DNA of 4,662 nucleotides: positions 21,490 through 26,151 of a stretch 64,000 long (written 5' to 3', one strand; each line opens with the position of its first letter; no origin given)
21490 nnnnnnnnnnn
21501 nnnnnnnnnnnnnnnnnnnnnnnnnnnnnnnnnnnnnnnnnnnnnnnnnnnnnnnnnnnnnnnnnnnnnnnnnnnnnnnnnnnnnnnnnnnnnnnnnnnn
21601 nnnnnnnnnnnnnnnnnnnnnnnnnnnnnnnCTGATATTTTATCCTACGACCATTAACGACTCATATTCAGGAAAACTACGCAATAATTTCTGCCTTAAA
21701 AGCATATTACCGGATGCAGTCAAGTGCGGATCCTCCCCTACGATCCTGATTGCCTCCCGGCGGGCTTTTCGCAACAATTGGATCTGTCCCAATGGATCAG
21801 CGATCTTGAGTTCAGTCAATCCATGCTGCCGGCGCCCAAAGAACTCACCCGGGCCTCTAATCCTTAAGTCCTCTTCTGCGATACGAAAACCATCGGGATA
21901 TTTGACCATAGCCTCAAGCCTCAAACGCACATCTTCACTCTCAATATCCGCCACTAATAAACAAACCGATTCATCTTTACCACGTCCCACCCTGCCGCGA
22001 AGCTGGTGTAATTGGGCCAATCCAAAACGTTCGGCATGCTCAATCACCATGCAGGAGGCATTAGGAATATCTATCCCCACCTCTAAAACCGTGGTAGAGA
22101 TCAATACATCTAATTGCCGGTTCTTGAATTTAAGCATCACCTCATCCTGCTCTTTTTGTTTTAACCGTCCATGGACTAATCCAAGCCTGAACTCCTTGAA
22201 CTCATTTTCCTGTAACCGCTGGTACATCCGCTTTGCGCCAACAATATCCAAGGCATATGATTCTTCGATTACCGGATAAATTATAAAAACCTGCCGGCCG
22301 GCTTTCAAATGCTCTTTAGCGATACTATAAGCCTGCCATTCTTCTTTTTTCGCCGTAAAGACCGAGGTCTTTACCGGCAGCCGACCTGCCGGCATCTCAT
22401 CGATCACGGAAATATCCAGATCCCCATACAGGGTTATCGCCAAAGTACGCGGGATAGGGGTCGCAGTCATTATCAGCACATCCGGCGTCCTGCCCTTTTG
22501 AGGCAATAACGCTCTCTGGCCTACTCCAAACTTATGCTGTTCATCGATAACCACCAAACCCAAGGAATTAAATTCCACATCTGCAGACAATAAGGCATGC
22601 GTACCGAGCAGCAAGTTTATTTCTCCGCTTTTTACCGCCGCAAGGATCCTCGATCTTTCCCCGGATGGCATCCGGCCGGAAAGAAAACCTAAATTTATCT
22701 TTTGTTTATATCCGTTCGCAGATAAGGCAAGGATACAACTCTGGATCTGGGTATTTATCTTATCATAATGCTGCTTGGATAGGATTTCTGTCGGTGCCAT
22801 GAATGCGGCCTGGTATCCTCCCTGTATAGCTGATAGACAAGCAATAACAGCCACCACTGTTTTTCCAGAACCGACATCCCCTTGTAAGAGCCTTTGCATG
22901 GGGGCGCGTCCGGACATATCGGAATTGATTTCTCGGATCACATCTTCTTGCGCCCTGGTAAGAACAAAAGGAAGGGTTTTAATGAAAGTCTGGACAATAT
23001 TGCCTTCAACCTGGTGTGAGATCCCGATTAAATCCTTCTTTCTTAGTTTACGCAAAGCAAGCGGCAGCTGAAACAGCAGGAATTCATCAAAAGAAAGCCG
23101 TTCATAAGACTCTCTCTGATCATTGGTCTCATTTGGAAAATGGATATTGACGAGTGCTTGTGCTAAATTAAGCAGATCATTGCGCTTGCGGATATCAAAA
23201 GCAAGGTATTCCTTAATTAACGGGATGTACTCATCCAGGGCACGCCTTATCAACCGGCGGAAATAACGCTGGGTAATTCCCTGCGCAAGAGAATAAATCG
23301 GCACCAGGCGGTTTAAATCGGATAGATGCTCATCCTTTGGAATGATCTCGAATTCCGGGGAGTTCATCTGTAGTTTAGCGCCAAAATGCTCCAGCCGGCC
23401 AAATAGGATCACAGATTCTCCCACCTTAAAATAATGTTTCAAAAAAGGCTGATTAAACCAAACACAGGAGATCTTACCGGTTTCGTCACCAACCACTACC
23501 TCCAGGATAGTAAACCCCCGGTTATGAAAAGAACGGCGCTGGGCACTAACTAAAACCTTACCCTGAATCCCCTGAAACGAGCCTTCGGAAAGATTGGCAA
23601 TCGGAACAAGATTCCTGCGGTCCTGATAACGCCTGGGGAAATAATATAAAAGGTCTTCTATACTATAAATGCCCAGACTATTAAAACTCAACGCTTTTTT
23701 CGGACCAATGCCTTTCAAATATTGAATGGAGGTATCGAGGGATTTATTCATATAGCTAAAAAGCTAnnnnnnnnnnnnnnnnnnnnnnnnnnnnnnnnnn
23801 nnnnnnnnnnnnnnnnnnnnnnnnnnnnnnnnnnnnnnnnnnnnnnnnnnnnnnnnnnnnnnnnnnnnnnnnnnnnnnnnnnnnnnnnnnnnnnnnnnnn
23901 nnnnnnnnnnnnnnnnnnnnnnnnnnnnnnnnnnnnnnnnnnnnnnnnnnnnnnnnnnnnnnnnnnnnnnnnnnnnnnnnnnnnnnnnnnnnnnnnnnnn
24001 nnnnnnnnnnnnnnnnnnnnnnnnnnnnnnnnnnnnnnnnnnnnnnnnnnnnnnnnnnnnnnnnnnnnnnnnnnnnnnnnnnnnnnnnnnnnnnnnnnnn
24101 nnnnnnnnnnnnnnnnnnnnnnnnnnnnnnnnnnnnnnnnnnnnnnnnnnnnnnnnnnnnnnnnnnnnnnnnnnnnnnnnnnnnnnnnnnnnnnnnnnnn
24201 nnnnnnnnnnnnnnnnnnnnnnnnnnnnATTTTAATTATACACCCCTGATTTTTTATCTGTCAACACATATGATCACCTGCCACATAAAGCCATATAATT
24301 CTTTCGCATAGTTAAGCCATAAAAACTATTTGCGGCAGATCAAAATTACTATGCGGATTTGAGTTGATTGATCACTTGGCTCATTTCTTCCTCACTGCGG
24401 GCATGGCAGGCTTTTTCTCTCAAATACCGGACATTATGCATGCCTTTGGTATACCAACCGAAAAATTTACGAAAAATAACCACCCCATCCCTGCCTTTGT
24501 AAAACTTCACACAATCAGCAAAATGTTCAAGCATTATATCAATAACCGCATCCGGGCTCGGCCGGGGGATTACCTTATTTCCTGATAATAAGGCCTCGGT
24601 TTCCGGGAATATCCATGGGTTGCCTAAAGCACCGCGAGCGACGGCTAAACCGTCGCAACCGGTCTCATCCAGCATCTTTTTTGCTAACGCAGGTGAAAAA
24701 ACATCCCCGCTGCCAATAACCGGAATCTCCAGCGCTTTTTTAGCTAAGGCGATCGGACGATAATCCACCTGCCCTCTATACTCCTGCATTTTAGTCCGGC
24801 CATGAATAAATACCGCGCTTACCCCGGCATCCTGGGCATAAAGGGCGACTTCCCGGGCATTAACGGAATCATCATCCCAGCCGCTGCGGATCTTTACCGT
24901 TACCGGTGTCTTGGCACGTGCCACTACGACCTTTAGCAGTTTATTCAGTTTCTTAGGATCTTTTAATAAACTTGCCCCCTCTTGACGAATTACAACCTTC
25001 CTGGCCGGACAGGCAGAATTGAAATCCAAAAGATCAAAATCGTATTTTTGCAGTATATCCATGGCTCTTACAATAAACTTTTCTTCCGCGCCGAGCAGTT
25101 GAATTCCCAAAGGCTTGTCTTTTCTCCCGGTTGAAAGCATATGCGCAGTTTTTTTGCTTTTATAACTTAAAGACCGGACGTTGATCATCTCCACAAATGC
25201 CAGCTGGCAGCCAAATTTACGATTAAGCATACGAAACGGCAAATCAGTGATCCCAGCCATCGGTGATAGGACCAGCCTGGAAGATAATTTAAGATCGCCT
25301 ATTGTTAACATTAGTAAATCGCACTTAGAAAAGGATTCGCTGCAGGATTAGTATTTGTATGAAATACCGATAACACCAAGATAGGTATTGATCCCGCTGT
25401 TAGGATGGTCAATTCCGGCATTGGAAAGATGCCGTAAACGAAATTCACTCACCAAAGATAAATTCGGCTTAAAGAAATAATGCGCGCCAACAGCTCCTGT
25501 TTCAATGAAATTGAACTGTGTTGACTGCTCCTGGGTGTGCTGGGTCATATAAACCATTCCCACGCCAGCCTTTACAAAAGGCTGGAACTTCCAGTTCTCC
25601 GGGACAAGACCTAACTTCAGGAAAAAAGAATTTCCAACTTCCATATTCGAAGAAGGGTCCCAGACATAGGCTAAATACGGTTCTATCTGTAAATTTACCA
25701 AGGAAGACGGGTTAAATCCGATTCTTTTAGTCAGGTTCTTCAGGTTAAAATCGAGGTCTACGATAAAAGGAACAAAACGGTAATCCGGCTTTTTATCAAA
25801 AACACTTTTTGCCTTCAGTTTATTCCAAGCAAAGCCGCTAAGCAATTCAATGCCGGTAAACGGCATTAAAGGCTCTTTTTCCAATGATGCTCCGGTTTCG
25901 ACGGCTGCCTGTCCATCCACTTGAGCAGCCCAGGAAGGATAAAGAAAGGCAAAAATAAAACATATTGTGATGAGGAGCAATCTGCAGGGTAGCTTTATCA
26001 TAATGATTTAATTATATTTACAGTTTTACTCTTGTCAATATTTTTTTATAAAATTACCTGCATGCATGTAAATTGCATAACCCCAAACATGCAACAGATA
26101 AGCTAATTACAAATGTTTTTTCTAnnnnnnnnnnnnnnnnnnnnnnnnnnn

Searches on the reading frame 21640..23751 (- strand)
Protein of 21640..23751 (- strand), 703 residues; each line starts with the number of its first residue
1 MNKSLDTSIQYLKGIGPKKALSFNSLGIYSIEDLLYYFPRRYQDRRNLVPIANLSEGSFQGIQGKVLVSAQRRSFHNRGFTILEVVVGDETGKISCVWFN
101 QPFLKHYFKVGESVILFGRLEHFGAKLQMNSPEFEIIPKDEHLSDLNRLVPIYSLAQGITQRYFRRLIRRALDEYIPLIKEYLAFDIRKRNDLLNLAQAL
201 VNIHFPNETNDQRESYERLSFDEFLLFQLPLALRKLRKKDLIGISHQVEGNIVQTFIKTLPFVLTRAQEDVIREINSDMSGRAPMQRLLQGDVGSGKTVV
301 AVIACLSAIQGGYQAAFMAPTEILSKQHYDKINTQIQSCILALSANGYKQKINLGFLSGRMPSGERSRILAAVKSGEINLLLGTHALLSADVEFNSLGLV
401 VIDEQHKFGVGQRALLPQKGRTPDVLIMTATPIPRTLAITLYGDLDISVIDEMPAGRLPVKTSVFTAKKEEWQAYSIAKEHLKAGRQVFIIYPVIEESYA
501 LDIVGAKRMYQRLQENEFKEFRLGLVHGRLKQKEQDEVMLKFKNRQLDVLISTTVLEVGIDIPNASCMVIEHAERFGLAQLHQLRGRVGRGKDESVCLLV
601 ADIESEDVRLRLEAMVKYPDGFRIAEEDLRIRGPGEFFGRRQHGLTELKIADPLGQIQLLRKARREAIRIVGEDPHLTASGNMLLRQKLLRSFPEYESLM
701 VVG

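Call 58: search_protein_families(library=pfam, proteins=[window:21640-23751:-], max_evalue=0.00001)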
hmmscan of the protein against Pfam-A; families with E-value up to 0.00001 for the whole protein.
window:21640-23751:- (703 aa): 7 families
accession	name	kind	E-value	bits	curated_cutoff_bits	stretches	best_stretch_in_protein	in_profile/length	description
PF17191.10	RecG_wedge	-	1.8e-31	109.4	23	1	9-172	2-159/162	RecG wedge domain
PF00271.37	Helicase_C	-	1.9e-24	86.5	23.5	1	483-591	13-109/110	Helicase conserved C-terminal domain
PF00270.35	DEAD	-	3e-19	69.8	26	1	265-436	1-163/167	DEAD/DEAH box helicase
PF19833.4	RecG_dom3_C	-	1.9e-14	53.9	26.8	1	620-689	3-73/87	ATP-dependent DNA helicase RecG, domain 3, C-terminal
PF04851.21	ResIII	-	2.2e-08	34.6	22.5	1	264-432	4-162/164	Type III restriction enzyme, res subunit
PF01336.31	tRNA_anti-codon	-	7.6e-07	29.4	27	1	81-137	16-75/75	OB-fold nucleic acid binding domain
PF22590.2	Cas3-like_C_2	-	4e-06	27.5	27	0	505-591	14-104/106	CRISPR-associated nuclease/helicase Cas3, C-terminal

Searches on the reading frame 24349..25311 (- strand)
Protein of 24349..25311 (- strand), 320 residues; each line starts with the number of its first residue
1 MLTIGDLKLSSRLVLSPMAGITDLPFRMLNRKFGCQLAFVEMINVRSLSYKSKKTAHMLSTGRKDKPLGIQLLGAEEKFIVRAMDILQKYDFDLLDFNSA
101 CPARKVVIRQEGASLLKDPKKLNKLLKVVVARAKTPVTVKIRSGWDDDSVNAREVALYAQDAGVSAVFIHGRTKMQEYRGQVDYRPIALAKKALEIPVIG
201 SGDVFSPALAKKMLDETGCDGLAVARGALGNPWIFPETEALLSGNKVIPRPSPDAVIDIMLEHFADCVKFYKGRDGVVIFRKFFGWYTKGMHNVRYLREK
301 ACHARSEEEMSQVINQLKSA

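Call 24: search_protein_families(library=pfam, proteins=[window:24349-25311:-], max_evalue=0.001)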
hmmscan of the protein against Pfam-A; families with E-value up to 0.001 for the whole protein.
window:24349-25311:- (320 aa): 1 family
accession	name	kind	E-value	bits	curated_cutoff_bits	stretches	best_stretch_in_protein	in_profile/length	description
PF01207.24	Dus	-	7.9e-69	232.6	20.4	1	15-314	2-302/311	Dihydrouridine synthase (Dus)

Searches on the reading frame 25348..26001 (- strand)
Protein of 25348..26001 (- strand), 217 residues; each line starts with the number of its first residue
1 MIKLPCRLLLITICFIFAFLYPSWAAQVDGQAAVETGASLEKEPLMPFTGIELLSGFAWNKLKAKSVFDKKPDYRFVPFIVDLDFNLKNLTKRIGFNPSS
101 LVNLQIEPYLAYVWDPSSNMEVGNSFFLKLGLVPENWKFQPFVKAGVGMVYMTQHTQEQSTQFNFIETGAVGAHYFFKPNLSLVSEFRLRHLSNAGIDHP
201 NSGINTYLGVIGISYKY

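Call 24: search_protein_families(library=pfam, proteins=[window:25348-26001:-], max_evalue=0.001)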
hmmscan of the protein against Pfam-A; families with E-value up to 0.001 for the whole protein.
window:25348-26001:- (217 aa): 1 family
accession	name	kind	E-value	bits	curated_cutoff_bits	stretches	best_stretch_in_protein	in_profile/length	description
PF09411.16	PagL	-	1.3e-16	61.4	23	1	106-212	26-134/136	Lipid A 3-O-deacylase (PagL)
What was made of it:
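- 25348..26001 (-): PagL-like lipid A 3-O-deacylase, an occasional neighbour. PF09411 61 bits (call 24).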

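Call 25: search_protein_families(library=ncbifam, proteins=[window:25348-26001:-], max_evalue=0.001)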
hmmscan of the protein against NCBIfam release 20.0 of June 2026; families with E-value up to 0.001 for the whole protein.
window:25348-26001:- (217 aa): 0 families
